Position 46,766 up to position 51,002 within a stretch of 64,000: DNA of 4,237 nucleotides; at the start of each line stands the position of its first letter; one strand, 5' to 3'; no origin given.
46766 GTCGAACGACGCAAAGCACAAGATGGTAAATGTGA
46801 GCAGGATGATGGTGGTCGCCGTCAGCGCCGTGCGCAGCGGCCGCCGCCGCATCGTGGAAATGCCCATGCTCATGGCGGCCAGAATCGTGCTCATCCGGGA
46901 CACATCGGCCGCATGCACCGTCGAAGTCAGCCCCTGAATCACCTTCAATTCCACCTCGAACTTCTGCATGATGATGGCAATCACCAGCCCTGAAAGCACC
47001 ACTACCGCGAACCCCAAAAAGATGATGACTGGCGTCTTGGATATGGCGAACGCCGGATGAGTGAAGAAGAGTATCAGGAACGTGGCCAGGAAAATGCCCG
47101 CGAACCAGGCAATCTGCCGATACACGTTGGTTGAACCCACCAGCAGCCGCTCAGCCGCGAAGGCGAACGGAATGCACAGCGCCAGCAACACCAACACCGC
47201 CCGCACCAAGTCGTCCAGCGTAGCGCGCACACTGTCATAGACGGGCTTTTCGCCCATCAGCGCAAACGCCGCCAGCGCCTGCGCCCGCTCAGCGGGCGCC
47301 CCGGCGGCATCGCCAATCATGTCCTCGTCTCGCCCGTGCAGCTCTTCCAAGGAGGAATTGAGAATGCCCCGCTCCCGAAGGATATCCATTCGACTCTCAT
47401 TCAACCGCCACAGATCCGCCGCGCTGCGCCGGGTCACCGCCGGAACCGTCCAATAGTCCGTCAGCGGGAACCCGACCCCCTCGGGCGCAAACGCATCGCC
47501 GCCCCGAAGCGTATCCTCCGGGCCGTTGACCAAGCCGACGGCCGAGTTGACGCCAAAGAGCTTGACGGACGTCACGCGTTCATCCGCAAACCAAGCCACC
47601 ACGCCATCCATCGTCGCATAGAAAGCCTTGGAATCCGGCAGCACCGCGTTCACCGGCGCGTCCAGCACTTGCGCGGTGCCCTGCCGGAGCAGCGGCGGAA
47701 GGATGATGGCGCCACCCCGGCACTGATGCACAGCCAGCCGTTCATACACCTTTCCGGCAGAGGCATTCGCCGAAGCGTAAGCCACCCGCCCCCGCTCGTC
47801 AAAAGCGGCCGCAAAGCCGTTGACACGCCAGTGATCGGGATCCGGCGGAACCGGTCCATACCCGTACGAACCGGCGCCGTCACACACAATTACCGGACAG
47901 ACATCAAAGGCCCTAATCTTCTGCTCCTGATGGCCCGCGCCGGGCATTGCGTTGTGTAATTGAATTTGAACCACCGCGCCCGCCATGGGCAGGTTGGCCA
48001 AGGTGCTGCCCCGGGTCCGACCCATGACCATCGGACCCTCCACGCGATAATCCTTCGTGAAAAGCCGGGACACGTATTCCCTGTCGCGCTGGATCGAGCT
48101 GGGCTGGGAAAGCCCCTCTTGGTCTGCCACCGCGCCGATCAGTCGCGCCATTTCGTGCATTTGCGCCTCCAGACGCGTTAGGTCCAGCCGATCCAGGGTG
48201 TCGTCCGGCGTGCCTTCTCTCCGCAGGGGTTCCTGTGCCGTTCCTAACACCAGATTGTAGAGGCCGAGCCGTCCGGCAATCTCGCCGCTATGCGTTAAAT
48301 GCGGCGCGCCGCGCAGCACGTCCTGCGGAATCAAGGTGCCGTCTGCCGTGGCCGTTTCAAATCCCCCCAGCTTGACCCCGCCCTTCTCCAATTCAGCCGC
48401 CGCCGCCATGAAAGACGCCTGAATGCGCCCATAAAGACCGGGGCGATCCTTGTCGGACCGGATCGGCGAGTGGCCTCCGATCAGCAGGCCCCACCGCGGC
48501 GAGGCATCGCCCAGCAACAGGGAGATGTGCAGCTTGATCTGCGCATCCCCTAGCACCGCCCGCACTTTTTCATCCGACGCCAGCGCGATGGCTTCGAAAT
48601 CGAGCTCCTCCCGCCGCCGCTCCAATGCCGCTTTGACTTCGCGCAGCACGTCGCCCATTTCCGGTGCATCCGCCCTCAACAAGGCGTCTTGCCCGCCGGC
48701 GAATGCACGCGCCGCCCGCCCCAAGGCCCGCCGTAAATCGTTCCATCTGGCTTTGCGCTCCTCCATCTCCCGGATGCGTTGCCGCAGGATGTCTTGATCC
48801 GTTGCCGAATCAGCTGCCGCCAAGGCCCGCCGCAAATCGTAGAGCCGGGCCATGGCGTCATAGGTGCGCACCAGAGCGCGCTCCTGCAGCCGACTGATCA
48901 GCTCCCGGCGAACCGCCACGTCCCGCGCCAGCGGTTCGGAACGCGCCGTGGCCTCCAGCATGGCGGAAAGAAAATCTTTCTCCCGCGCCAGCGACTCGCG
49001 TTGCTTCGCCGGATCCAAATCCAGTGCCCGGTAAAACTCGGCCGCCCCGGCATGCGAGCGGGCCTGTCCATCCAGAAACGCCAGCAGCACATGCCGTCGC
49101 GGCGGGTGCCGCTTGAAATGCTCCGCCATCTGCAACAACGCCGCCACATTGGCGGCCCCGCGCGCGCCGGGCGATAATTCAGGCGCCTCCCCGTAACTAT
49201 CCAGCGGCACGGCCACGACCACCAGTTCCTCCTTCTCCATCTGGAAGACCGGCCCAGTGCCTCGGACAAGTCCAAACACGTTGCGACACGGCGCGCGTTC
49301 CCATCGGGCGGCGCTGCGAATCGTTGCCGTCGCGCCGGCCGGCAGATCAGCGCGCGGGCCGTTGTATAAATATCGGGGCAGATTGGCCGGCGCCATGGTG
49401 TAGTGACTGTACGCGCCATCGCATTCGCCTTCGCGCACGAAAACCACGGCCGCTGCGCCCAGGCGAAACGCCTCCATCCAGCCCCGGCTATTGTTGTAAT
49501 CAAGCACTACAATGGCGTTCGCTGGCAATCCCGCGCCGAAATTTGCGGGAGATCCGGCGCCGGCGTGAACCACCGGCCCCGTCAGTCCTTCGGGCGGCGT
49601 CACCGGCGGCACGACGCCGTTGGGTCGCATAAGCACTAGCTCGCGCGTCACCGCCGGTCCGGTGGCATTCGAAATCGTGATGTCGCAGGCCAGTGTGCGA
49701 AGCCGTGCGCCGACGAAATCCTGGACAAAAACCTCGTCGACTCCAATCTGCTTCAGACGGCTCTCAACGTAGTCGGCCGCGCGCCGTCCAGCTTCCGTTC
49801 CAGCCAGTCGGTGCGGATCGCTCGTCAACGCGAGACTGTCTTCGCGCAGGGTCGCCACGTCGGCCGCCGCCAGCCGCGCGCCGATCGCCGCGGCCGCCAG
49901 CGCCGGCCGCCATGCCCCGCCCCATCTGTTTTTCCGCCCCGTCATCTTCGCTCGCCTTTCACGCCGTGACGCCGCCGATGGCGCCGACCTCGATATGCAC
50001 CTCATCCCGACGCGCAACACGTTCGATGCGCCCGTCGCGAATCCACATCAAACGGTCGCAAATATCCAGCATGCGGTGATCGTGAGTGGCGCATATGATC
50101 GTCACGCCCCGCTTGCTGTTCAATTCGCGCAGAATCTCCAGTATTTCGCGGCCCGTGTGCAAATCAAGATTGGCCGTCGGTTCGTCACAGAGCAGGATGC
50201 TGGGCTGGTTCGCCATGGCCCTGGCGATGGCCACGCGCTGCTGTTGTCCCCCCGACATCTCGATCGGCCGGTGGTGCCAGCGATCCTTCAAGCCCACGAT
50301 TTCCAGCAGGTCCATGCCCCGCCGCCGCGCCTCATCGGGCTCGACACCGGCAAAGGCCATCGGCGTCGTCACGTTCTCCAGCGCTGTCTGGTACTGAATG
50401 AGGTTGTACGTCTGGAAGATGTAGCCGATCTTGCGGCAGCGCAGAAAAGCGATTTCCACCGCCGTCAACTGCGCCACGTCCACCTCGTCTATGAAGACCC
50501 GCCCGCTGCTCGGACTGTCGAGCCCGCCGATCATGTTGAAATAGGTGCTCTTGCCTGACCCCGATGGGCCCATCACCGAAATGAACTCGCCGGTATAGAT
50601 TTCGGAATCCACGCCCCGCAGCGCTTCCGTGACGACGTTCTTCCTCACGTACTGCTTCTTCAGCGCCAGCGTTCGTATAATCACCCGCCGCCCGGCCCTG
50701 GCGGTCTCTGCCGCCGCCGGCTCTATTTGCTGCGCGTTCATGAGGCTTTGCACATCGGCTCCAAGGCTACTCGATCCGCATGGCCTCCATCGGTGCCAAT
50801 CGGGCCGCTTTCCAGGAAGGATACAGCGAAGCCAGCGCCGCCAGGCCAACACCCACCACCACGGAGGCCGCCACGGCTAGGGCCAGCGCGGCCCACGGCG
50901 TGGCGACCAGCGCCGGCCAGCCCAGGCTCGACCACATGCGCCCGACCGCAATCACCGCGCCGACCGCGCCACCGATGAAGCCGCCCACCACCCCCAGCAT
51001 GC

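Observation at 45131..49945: Giant fusion protein whose M28/PA ectodomain has lost the metal ligands (pseudo-peptidase) and is wired to an FtsX mechanotransmission module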

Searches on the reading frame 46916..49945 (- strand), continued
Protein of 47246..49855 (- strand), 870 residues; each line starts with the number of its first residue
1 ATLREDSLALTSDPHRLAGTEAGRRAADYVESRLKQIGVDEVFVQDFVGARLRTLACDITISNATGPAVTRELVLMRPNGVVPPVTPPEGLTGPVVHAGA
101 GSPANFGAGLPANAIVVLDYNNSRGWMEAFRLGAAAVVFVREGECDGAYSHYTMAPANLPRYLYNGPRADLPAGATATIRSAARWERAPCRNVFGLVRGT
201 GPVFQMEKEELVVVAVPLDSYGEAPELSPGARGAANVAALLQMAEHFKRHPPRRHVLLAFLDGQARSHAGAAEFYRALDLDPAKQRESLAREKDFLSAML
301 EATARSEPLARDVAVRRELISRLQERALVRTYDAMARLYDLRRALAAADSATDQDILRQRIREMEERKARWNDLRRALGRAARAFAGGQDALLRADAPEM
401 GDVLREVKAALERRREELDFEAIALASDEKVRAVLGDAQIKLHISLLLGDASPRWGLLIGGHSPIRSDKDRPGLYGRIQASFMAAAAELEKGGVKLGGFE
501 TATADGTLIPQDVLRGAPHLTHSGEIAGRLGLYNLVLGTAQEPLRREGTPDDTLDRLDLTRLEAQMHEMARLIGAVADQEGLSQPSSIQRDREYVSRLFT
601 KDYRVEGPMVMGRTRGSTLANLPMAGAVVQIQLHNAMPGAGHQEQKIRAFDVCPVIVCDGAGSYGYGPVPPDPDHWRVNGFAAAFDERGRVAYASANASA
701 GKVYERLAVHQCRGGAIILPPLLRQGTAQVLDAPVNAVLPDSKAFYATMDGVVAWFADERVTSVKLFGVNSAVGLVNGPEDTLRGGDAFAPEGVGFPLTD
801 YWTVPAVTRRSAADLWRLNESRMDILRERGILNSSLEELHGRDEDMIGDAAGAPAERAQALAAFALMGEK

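Call 38: fold_search(model_id=the predicted structure, library=pdb)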
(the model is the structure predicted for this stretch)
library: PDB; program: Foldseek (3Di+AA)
matches with E <= 10: 620; with E <= 0.001: 99
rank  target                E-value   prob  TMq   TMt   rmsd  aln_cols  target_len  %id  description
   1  2ek8                  2.7e-17  1.00  0.24  0.51  11.3       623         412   12  Aminopeptidase from Aneurinibacillus sp. strain AM-1 (released 2008-03-25)
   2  6hc6_C                1.7e-16  1.00  0.27  0.58   9.6       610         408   14  The structure of BSAP, a zinc aminopeptidase from Bacillus subtilis (released 2019-08-28)
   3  3iib                  2.3e-16  1.00  0.21  0.43   6.8       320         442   21  Crystal structure of Peptidase M28 precursor (YP_926796.1) from SHEWANELLA AMAZONENSIS SB2B at 1.70 A resolution (released 2009-08-25)
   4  6hc6_A                2.3e-16  1.00  0.27  0.59  10.3       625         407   13  The structure of BSAP, a zinc aminopeptidase from Bacillus subtilis (released 2019-08-28)
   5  8acr                  5.0e-16  1.00  0.24  0.46  10.4       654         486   12  Structure of Pseudomonas aeruginosa aminopeptidase, PaAP (released 2023-07-12)
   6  3kas_A                8.3e-16  1.00  0.24  0.35  11.1       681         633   12  Machupo virus GP1 bound to human transferrin receptor 1 (released 2010-03-09)
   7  6hc7_A                8.8e-16  1.00  0.26  0.56  11.5       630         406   14  The crystal structure of BSAP, a zinc aminopeptidase from Bacillus subtilis (medium resolution) (released 2019-08-28)
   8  6okd_A                8.8e-16  1.00  0.25  0.38  10.7       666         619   13  Crystal Structure of human transferrin receptor in complex with a cystine-dense peptide (released 2020-04-15)
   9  7zqs_B                1.8e-15  1.00  0.24  0.35  11.3       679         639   12  Cryo-EM Structure of Human Transferrin Receptor 1 bound to DNA Aptamer (released 2022-08-17)
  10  8ac7_A                1.9e-15  1.00  0.25  0.48  10.2       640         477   13  Structure of Pseudomonas aeruginosa aminopeptidase, PaAP (released 2023-07-12)
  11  8ack_A                2.0e-15  1.00  0.24  0.47  10.2       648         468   12  Structure of Pseudomonas aeruginosa aminopeptidase, PaAP (released 2023-07-12)
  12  8acg_C                2.2e-15  1.00  0.24  0.46  15.2       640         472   13  Structure of Pseudomonas aeruginosa aminopeptidase, PaAP_T E340A mutant (released 2023-07-12)
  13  8acg_D                3.4e-15  1.00  0.23  0.45  15.4       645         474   13  Structure of Pseudomonas aeruginosa aminopeptidase, PaAP_T E340A mutant (released 2023-07-12)
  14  8acg_E                4.4e-15  1.00  0.25  0.49  10.6       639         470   13  Structure of Pseudomonas aeruginosa aminopeptidase, PaAP_T E340A mutant (released 2023-07-12)
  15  8acg_B                4.8e-15  1.00  0.24  0.47  14.4       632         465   13  Structure of Pseudomonas aeruginosa aminopeptidase, PaAP_T E340A mutant (released 2023-07-12)
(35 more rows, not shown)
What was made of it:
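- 48122..48547 (-): aa 467-608: M28 core 2. Contains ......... (D480, possibly the retained fourth ligand), HSGE...GxYN, and REGTPDD (Gly578 in place of the last His). Foldseek alignments of 610-680 columns span this part (call 38).
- On Peptidase family M28 (active di-zinc aminopeptidases): Foldseek 2.7e-17 (call 38).
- Foldseek: 2ek8 at 2.7e-17, also BSAP, PaAP, TfR1 and GCPII (call 38).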

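Call 62: search_protein_representatives(protein=window:47246-49855:-)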
Query: 870 residues. Proteins with E-value up to 0.001 (for the whole library): 1238; up to 1e-10: 886; up to 1e-30: 160. The best 150 are listed.
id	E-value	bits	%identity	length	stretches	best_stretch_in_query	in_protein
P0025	5.7e-212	722.7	47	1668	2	4-580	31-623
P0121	9.4e-212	722.0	52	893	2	361-849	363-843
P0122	8.7e-209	712.2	46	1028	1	6-866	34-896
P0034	1.2e-205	701.7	48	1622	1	5-868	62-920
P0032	4.5e-195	666.8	46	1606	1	6-868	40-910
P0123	3.0e-187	640.9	41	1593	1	6-869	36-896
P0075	5.5e-187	640.1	43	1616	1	8-869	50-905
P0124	1.1e-185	635.8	44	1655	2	4-580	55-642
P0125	1.2e-184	632.3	44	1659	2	2-580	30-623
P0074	2.6e-179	614.7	41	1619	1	2-859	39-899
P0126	3.3e-175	601.1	40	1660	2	330-867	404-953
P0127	1.2e-174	599.3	39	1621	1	4-859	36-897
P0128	1.5e-172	592.3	40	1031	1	3-869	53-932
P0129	1.5e-170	585.7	42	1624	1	6-870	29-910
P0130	8.5e-167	573.3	45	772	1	3-737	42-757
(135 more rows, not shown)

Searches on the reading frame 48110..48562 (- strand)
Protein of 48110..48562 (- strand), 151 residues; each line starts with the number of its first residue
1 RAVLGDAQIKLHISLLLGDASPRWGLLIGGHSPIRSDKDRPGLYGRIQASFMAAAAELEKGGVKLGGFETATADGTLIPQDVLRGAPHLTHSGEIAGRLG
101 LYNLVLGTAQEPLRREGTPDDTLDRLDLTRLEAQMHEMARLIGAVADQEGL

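Call 45: search_solved_structures(query=A4, max_evalue=10, show_alignments=4)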
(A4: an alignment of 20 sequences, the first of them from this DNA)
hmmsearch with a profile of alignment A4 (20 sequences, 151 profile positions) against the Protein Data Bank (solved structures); distinct sequences matched with E-value up to 10: 2.
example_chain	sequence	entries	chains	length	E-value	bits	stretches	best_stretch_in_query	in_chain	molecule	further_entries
2ena_A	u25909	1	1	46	1.3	12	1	61-94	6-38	Zinc finger protein 224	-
8a3k_UNK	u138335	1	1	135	1.6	11.7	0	124-146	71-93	sc-apCC-4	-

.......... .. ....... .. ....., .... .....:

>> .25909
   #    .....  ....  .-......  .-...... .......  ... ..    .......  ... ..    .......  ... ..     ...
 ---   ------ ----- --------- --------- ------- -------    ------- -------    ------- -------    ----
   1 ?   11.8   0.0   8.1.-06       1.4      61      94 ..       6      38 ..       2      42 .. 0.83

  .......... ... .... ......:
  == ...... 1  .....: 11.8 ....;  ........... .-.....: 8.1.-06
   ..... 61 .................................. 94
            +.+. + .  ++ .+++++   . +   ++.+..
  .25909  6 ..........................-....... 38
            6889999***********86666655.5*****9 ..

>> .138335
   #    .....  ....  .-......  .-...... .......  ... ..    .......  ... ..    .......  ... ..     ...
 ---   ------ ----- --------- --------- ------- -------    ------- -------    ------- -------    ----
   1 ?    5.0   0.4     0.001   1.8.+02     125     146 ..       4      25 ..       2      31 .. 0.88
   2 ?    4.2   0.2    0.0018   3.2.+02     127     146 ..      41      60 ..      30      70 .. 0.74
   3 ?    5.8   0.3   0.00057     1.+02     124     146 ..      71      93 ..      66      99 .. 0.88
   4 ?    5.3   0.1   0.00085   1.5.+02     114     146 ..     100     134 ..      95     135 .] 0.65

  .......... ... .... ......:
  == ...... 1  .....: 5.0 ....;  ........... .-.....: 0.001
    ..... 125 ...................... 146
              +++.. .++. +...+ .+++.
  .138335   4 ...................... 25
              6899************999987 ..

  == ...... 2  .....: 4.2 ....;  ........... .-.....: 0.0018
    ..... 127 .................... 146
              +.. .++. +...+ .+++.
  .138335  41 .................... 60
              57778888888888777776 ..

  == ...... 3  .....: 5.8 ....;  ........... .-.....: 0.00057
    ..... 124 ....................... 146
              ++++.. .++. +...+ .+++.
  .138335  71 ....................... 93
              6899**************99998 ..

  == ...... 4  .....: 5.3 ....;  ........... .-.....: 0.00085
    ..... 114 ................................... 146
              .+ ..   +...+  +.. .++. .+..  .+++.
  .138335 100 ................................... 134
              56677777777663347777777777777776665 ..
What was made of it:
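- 48122..48547 (-): It is not detectable by HMMER alone (call 45)
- Tried and rejected: Nothing meaningful (call 45).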

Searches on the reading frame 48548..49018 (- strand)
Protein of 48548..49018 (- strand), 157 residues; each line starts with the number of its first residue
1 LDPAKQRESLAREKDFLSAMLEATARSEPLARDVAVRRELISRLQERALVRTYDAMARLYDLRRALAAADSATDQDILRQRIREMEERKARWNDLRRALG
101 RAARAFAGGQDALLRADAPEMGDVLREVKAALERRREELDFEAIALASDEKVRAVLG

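Call 83: search_protein_families(library=pfam, proteins=[window:48548-49018:-], max_evalue=10)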
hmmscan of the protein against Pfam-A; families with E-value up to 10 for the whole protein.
window:48548-49018:- (157 aa): 2 families
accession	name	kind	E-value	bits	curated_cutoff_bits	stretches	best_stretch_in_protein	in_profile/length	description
PF25796.1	BREX_BrxC_4th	-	0.0014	18.6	27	1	62-119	105-162/173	BREX ATP-binding protein BrxC 4th domain with six-stranded beta sheet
PF07980.17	SusD_RagB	-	0.65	10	23.1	1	23-112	171-251/297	SusD family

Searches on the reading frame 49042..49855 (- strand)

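Call 82: search_protein_families(library=pfam, proteins=[window:49042-49855:-], max_evalue=10)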
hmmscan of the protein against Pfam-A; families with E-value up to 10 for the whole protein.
window:49042-49855:- (271 aa): 1 family
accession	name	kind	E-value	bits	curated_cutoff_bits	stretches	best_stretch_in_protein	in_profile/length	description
PF04389.22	Peptidase_M28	-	0.014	15.6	21.3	1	209-263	12-65/193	Peptidase family M28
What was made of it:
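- On Peptidase family M28 (active di-zinc aminopeptidases): This protein alone is sub-threshold (15.6 bits, call 82).
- Checked: M28 in this protein alone is sub-threshold (15.6 bits against a cut-off of 21.3, call 82).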

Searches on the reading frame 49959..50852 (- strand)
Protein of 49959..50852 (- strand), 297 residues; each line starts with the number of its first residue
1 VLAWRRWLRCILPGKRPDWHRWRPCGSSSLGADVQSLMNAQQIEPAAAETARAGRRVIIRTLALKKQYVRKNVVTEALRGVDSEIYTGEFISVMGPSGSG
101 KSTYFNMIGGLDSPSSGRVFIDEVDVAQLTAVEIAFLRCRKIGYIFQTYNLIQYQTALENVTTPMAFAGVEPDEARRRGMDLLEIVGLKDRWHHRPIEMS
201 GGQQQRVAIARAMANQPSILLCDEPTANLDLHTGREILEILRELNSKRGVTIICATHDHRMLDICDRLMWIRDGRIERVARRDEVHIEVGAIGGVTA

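Call 6: search_protein_families(library=ncbifam, proteins=[window:49959-50852:-], max_evalue=1)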
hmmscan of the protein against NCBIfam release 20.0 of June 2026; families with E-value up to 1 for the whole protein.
window:49959-50852:- (297 aa): 195 families (the best 25 are shown)
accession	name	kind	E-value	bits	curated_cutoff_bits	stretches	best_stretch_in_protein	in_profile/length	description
TIGR02211.1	LolD_lipo_ex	equivalog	1.1e-63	214.7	307.75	1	58-277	1-220/221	lipoprotein-releasing ABC transporter ATP-binding protein LolD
NF038007.1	ABC_ATP_DarD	equivalog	7.3e-61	205.4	375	1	63-276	6-218/218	darobactin export ABC transporter ATP-binding protein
NF008639.0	PRK11629.1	equivalog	4.1e-59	199.8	360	1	57-277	5-225/234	lipoprotein-releasing ABC transporter ATP-binding protein LolD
TIGR02673.1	FtsE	equivalog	2.5e-58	197.3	264.85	1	64-269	7-208/214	cell division ATP-binding protein FtsE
NF007826.0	PRK10535.1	equivalog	2.5e-57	194.5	966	1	64-280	10-225/648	macrolide ABC transporter ATP-binding protein/permease MacB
TIGR02982.1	heterocyst_DevA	subfamily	2.8e-57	193.8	295.8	1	62-277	5-220/220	ABC exporter ATP-binding subunit, DevA family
NF007879.0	PRK10584.1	equivalog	2.7e-52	177.8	336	1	60-277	8-225/228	putative ABC transporter ATP-binding protein YbbA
TIGR02315.1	ABC_phnC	equivalog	7.8e-52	176.1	266.1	1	59-276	2-224/243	phosphonate ABC transporter ATP-binding protein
TIGR03608.1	L_ocin_972_ABC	subfamily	9e-52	175.5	254.85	1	68-269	8-204/206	putative bacteriocin export ABC transporter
NF040933.2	ABC_arch_GlcV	equivalog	1.1e-51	175.8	450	1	59-286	3-230/357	glucose ABC transporter ATP-binding protein GlcV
TIGR01186.1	proV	subfamily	2.8e-51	174.8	326.6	1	75-285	6-217/363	betaine/proline/choline family ABC transporter ATP-binding protein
TIGR02314.1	ABC_MetN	equivalog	1.7e-49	168.7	499.7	1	65-276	8-219/343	methionine ABC transporter ATP-binding protein MetN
NF006987.0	PRK09452.1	equivalog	1.3e-48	165.6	482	1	52-284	11-234/378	spermidine/putrescine ABC transporter ATP-binding protein PotA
NF007027.0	PRK09493.1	equivalog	2.4e-47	161.3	379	1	72-278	11-216/240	glutamine ABC transporter ATP-binding protein GlnQ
TIGR03265.1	PhnT2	equivalog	4.6e-47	160.9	457.7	1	70-285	12-222/353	putative 2-aminoethylphosphonate ABC transporter ATP-binding protein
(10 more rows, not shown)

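Call 7: search_protein_families(library=pfam, proteins=[window:49959-50852:-], max_evalue=1)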
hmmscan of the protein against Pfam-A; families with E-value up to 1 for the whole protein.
window:49959-50852:- (297 aa): 10 families
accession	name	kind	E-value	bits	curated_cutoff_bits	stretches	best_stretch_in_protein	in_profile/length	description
PF00005.33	ABC_tran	-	3.3e-31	109.2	25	1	78-227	1-137/137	ABC transporter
PF02463.25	SMC_N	-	2.5e-07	30.8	40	1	33-271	122-211/220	RecF/RecN/SMC N terminal domain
PF13304.12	AAA_21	-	7.5e-07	29.9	27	1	198-258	219-299/304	AAA domain, putative AbiEii toxin, Type IV TA system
PF25199.1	nSTAND_NTPase5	-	0.0054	17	34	0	68-105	19-58/145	Novel STAND NTPase 5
PF13401.12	AAA_22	-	0.0064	17.2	27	1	87-115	4-32/130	AAA domain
PF00004.35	AAA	-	0.033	15.1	21.2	1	206-279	47-126/131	ATPase family associated with various cellular activities (AAA)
PF20703.3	nSTAND1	-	0.071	13.2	27.1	1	70-102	19-47/379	Novel STAND NTPase 1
PF13555.12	AAA_29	-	0.074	13.3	27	1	90-104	24-38/61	P-loop containing region of AAA domain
PF03193.22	RsgA_GTPase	-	0.092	13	30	1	83-110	102-128/174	RsgA GTPase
PF13671.12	AAA_33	-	0.17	12.6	27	0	93-105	4-16/143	AAA domain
